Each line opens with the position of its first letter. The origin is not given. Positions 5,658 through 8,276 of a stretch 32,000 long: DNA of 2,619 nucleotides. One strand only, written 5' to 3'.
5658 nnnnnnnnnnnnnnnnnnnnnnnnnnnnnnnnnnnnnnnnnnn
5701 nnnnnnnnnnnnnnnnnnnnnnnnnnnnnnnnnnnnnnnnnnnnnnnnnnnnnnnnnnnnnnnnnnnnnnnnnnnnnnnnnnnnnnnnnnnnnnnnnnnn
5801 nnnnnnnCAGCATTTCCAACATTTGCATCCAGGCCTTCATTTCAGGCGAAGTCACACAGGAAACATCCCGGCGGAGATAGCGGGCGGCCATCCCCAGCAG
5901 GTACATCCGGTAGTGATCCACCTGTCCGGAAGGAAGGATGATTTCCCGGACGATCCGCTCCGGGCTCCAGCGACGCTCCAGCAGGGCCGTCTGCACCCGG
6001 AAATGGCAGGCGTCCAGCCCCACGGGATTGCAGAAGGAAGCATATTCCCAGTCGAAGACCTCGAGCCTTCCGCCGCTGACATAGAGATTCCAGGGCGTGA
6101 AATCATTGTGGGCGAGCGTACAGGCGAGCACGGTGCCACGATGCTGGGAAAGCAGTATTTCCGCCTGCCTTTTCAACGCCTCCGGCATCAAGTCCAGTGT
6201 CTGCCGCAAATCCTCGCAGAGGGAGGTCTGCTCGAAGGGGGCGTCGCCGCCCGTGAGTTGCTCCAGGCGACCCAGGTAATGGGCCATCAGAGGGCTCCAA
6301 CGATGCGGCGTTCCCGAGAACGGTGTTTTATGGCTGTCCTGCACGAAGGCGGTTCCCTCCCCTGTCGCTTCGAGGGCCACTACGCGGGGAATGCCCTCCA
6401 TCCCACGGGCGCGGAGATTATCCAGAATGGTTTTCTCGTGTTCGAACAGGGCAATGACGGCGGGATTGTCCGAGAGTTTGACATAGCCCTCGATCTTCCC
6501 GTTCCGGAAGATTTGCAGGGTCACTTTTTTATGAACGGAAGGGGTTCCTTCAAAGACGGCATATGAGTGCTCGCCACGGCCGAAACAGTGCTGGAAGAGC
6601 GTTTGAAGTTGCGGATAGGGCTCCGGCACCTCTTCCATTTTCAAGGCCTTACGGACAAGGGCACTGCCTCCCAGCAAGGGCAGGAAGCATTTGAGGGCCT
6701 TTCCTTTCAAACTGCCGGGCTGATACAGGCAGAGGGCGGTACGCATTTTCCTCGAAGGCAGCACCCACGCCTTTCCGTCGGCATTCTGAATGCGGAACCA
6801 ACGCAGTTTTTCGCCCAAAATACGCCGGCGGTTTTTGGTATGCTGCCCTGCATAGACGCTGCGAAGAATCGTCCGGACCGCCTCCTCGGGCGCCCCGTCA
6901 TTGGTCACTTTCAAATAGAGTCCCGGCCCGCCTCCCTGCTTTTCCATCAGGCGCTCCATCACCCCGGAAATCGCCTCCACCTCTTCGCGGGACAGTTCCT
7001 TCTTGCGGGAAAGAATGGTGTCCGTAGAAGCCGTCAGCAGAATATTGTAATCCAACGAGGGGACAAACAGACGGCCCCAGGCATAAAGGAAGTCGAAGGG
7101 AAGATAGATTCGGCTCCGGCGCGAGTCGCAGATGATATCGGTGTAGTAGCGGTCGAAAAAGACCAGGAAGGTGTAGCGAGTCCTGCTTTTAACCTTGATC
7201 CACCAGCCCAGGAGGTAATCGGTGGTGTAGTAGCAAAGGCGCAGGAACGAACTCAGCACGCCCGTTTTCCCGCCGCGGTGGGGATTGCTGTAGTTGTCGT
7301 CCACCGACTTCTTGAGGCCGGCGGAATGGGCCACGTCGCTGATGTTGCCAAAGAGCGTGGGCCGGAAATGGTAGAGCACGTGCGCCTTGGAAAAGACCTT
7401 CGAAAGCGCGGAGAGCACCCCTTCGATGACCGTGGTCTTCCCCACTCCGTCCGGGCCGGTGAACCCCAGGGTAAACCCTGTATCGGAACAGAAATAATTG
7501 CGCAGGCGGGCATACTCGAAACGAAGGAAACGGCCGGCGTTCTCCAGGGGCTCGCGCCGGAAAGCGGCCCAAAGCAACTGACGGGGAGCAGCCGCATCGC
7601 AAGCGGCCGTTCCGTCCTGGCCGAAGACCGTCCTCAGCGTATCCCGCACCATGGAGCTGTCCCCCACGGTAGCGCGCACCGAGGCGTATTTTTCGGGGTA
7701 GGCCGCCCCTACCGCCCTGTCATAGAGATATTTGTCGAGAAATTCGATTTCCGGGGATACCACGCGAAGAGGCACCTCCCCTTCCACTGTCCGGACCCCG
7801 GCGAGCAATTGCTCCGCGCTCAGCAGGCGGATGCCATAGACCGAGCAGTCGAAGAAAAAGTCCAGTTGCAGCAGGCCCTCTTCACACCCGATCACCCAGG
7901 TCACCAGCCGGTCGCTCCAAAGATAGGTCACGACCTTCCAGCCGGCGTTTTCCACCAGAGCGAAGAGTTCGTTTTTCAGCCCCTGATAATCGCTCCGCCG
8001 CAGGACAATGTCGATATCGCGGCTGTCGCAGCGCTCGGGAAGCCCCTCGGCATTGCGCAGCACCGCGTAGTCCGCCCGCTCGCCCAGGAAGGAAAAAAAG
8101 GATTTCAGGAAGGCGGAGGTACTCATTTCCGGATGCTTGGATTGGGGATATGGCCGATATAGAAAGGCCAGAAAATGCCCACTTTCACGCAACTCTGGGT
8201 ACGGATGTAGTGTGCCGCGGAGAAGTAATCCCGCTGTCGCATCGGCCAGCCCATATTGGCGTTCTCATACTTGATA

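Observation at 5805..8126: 773-aa fusion of NTase-like, thymidylate-kinase-like P-loop and choline-kinase/APH-like domains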

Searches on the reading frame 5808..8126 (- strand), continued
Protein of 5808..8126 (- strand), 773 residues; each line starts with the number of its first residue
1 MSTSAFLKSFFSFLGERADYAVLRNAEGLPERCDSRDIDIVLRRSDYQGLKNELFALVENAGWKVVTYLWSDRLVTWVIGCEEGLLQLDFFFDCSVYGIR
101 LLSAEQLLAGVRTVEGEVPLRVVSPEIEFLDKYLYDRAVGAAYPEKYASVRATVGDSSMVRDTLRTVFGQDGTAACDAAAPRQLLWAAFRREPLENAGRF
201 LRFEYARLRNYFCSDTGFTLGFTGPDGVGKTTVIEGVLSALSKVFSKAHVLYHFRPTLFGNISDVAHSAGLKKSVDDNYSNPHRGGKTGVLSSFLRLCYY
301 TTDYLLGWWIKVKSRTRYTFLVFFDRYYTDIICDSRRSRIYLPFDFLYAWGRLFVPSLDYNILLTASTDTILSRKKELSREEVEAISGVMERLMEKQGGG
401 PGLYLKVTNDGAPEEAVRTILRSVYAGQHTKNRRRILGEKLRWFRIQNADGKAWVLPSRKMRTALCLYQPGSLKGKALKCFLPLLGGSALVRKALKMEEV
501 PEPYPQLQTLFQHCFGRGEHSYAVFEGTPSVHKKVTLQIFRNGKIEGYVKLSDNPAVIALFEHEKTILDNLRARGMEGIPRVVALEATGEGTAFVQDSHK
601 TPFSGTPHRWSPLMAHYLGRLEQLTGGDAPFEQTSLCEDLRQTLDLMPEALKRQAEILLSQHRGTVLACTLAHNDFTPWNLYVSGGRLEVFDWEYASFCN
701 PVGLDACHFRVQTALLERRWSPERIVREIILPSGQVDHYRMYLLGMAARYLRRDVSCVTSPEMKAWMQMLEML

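Call 60: find_homologous_proteins(query=A6, max_evalue=1e-10)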
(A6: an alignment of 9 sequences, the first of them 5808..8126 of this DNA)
Query A6 (9 sequences) (773 aa, profile of the alignment): 971 proteins with E <= 1e-10 among 8000 candidates; the best 120 are listed.
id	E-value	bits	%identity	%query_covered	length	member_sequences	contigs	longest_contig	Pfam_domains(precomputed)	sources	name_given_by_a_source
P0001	8.0e-251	853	100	100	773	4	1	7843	-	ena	-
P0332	1.4e-158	548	29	50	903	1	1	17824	-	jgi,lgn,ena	-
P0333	2.0e-146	507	26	51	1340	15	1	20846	PF13191.13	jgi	-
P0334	1.1e-113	399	54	56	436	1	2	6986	PF02223.24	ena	-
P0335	3.8e-113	397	52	56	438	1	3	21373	PF02223.24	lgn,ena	-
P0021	1.6e-111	392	54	56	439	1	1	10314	PF02223.24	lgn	-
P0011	3.8e-111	391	60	56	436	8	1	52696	PF02223.24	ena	-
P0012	1.2e-110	389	61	56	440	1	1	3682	PF02223.24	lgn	-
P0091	3.2e-110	388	57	56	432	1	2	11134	-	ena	-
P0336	5.1e-110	387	54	56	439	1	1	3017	PF02223.24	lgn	-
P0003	5.1e-110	387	68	57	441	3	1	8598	-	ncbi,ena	-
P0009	5.7e-110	387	62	56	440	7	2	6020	-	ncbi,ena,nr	ncbi:MAG: hypothetical protein IIX64_00550 [Bacteroidales bacterium]|nr:hypothetical protein [Bacter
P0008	6.8e-110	387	66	57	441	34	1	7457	-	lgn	-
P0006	7.8e-110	386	67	57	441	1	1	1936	-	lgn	-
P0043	9.0e-110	386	57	56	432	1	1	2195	PF02223.24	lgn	-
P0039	9.0e-110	386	56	56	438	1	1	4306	PF02223.24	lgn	-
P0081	1.6e-109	385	54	56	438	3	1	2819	PF02223.24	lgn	-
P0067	3.1e-109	384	57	56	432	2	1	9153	PF02223.24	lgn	-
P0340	3.7e-109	384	55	56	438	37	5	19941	PF02223.24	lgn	-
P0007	3.7e-109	384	67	57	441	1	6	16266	-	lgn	-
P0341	4.1e-109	384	53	56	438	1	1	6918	PF02223.24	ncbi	-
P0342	5.0e-109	384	53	56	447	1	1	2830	PF02223.24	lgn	-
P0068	6.9e-109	383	55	56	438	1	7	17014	PF02223.24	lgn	-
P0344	7.1e-109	383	53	56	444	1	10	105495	PF02223.24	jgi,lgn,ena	jgi:thymidylate kinase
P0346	7.3e-109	383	54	56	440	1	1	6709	PF02223.24,PF13238.13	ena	-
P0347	8.0e-109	383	54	56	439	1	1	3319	PF02223.24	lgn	-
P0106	9.4e-109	383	55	56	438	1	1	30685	PF02223.24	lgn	-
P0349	1.2e-108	383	53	56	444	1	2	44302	PF02223.24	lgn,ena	-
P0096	1.3e-108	382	55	56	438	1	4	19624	PF02223.24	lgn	-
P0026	2.0e-108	382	55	56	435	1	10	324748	-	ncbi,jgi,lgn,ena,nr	ncbi:MAG: hypothetical protein E7088_00935 [Bacteroidales bacterium]|nr:hypothetical protein [Bacter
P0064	2.4e-108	381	55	56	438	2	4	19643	PF02223.24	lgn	-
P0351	2.4e-108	381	54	56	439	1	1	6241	PF02223.24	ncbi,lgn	-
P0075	4.1e-108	381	55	56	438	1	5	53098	PF02223.24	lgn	-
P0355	8.1e-108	380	54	56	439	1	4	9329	PF02223.24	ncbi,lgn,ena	-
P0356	8.5e-108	380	53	56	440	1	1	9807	PF02223.24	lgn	-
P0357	9.4e-108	380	54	56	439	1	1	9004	PF02223.24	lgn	-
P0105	9.7e-108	379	55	56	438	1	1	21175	PF02223.24,PF13238.13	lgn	-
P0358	9.8e-108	379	54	56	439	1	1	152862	PF02223.24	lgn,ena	-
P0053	1.3e-107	379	54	56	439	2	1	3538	PF02223.24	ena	-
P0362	1.7e-107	379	54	56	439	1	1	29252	PF02223.24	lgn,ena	-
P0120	1.7e-107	379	53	56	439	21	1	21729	PF02223.24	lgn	-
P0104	2.2e-107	378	55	56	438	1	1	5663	PF02223.24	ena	-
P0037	2.4e-107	378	57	56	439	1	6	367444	-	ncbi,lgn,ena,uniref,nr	ncbi:hypothetical protein QET40_10560 [Akkermansia sp. N21169]|uniref:hypothetical protein n=1 Tax=A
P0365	3.3e-107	378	53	56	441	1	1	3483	PF02223.24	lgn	-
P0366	4.0e-107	377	53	56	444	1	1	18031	PF02223.24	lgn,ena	-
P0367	4.2e-107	377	54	56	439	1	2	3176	PF02223.24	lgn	-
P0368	4.7e-107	377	51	56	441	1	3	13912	PF02223.24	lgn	-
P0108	5.2e-107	377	55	56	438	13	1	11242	PF02223.24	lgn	-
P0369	6.6e-107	377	53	56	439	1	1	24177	PF02223.24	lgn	-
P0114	8.3e-107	376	54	56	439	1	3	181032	PF02223.24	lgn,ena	-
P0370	8.9e-107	376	54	56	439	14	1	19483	PF02223.24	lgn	-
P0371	9.2e-107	376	53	56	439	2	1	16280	PF02223.24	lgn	-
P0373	9.8e-107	376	54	56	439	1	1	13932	PF02223.24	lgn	-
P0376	1.2e-106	376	54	56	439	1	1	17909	PF02223.24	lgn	-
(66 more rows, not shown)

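Call 77: list_cluster_members(proteins=[P0001, P0332, P0333])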
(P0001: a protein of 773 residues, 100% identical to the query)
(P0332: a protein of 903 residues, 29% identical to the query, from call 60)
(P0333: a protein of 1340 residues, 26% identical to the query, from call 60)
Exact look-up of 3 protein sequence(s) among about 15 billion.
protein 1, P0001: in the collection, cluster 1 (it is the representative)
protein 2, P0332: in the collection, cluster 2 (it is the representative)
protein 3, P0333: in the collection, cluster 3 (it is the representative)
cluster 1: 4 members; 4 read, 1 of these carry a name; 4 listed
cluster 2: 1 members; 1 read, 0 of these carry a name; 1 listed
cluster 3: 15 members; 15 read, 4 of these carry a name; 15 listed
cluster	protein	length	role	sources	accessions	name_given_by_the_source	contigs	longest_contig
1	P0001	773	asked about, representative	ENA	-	-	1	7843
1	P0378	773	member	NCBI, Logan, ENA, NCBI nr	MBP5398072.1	MAG: phosphotransferase [Bacteroidales bacterium] | phosphotransferase [Bacteroidales bacterium]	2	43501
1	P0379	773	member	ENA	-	-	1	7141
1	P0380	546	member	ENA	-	-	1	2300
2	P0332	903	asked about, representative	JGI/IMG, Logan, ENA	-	-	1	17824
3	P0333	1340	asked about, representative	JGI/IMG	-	-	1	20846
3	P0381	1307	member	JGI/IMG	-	O-antigen/teichoic acid export membrane protein/thymidylate kinase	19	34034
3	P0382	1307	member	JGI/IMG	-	O-antigen/teichoic acid export membrane protein/thymidylate kinase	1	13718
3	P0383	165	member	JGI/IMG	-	hypothetical protein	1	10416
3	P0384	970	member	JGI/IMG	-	thymidylate kinase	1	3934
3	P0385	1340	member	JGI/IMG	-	-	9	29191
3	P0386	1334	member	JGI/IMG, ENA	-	-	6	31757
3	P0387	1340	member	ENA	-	-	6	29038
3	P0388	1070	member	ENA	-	-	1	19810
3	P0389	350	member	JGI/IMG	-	-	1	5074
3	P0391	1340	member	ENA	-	-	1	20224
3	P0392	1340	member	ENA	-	-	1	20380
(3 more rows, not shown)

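Call 78: search_protein_families(library=pfam, proteins=[P0333, P0332, P0381], max_evalue=0.01)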
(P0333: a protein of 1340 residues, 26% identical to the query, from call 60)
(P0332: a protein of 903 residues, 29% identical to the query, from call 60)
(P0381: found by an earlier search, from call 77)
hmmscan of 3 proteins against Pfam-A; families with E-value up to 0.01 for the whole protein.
P0333 (1340 aa): 3 families
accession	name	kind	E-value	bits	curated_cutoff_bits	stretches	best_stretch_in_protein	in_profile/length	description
PF13191.12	AAA_16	-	2.4e-07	31.8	32.6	1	703-740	14-51/167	AAA ATPase domain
PF01636.29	APH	-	4.8e-06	27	23.2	1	1112-1271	25-203/239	Phosphotransferase enzyme family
PF13401.12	AAA_22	-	0.0025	18.6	27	1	714-788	6-64/130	AAA domain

P0332 (903 aa): 3 families
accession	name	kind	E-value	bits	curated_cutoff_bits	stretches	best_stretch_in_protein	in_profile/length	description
PF13191.12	AAA_16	-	0.00029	21.8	32.6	1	251-323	16-96/167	AAA ATPase domain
PF02223.23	Thymidylate_kin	-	0.0057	16.8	27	0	266-442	3-182/185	Thymidylate kinase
PF13555.12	AAA_29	-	0.0092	16.2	27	0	261-280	24-43/61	P-loop containing region of AAA domain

P0381 (1307 aa): 3 families
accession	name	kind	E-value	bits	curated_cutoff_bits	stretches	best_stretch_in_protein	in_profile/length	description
PF13191.12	AAA_16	-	2.3e-07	31.9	32.6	1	670-707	14-51/167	AAA ATPase domain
PF01636.29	APH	-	4.9e-06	26.9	23.2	1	1079-1238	25-203/239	Phosphotransferase enzyme family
PF13401.12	AAA_22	-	0.0024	18.6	27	1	681-755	6-64/130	AAA domain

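Call 81: find_encoding_contigs(protein=P0333, flank=8000, max_places=1)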
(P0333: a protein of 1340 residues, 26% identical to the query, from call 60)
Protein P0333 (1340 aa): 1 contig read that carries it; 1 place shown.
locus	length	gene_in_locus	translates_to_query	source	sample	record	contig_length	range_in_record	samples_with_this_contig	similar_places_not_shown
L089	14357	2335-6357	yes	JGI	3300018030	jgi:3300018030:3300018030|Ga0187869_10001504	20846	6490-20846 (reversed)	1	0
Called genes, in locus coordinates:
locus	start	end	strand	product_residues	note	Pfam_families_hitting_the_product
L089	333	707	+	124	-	PF13366:PDDEXK_3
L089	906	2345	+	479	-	PF13727:CoA_binding_3, PF02397:Bac_transf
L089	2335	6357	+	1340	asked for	PF13191:AAA_16 (faint)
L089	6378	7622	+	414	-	PF20706:GT4-conflict, PF00534:Glycos_transf_1, PF13692:Glyco_trans_1_4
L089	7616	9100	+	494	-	PF04932:Wzy_C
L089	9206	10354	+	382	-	PF13439:Glyco_transf_4, PF13579:Glyco_trans_4_4 (weak), PF00534:Glycos_transf_1, PF13692:Glyco_trans_1_4, PF13524:Glyco_trans_1_2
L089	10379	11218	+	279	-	PF13641:Glyco_tranf_2_3, PF00535:Glycos_transf_2, PF13632:Glyco_trans_2_3 (weak)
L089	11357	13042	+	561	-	PF00795:CN_hydrolase, PF02540:NAD_synthase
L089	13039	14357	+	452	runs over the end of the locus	PF03446:NAD_binding_2 (faint), PF03721:UDPG_MGDP_dh_N, PF03807:F420_oxidored (faint), PF00984:UDPG_MGDP_dh, PF03720:UDPG_MGDP_dh_C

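Call 82: find_encoding_contigs(protein=P0332, flank=8000, max_places=1)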
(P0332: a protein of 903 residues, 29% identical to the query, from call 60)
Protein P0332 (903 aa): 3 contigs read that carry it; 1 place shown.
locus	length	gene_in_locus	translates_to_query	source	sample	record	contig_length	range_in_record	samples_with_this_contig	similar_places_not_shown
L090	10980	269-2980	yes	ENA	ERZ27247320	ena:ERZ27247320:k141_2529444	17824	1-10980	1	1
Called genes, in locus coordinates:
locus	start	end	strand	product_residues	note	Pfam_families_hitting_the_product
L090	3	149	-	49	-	?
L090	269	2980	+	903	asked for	-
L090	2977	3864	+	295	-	PF05050:Methyltransf_21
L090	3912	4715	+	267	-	PF01522:Polysacc_deac_1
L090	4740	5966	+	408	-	PF13439:Glyco_transf_4, PF13579:Glyco_trans_4_4, PF20706:GT4-conflict, PF00534:Glycos_transf_1, PF13692:Glyco_trans_1_4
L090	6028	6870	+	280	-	PF02475:TRM5-TYW2_MTfase (weak), PF05575:V_cholerae_RfbT (weak), PF05050:Methyltransf_21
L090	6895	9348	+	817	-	PF20706:GT4-conflict (weak), PF00534:Glycos_transf_1, PF13692:Glyco_trans_1_4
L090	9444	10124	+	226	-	PF13489:Methyltransf_23, PF13847:Methyltransf_31, PF08242:Methyltransf_12 (weak), PF13649:Methyltransf_25 (weak), PF08241:Methyltransf_11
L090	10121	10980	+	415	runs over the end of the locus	PF20706:GT4-conflict (weak), PF00534:Glycos_transf_1, PF13692:Glyco_trans_1_4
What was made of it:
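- Methyltransferases lie beside a fused form in L090 (call 82), which recalls WbdD's kinase plus methyltransferase cap.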

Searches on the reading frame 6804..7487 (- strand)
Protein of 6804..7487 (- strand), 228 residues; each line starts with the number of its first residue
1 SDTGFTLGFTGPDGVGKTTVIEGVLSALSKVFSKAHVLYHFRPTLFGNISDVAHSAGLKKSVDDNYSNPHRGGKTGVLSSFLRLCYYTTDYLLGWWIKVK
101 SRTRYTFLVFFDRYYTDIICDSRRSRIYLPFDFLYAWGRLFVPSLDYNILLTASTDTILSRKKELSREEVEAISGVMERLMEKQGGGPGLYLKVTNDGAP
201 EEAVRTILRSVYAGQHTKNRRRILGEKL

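Call 32: search_protein_families(library=pfam, proteins=[window:6804-7487:-], max_evalue=10)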
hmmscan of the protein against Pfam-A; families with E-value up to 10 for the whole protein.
window:6804-7487:- (228 aa): 8 families
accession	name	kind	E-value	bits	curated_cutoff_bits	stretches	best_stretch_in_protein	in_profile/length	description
PF13238.12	AAA_18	-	0.00064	20.6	29.4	1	9-170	3-116/128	AAA domain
PF13401.12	AAA_22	-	0.036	14.8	27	1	10-53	11-51/130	AAA domain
PF03266.21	NTPase_1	-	0.045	14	23.9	1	8-30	3-25/168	NTPase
PF00004.35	AAA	-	0.081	13.8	21.2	1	9-29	3-23/131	ATPase family associated with various cellular activities (AAA)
PF02223.23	Thymidylate_kin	-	0.09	12.9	27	1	10-38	2-29/185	Thymidylate kinase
PF13191.12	AAA_16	-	0.096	13.6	32.6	1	10-39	30-63/167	AAA ATPase domain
PF13476.12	AAA_23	-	0.2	12.7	27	1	9-32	24-47/201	AAA domain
PF12775.13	AAA_7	-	0.21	11.5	25.8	1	9-32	38-62/181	P-loop containing dynein motor region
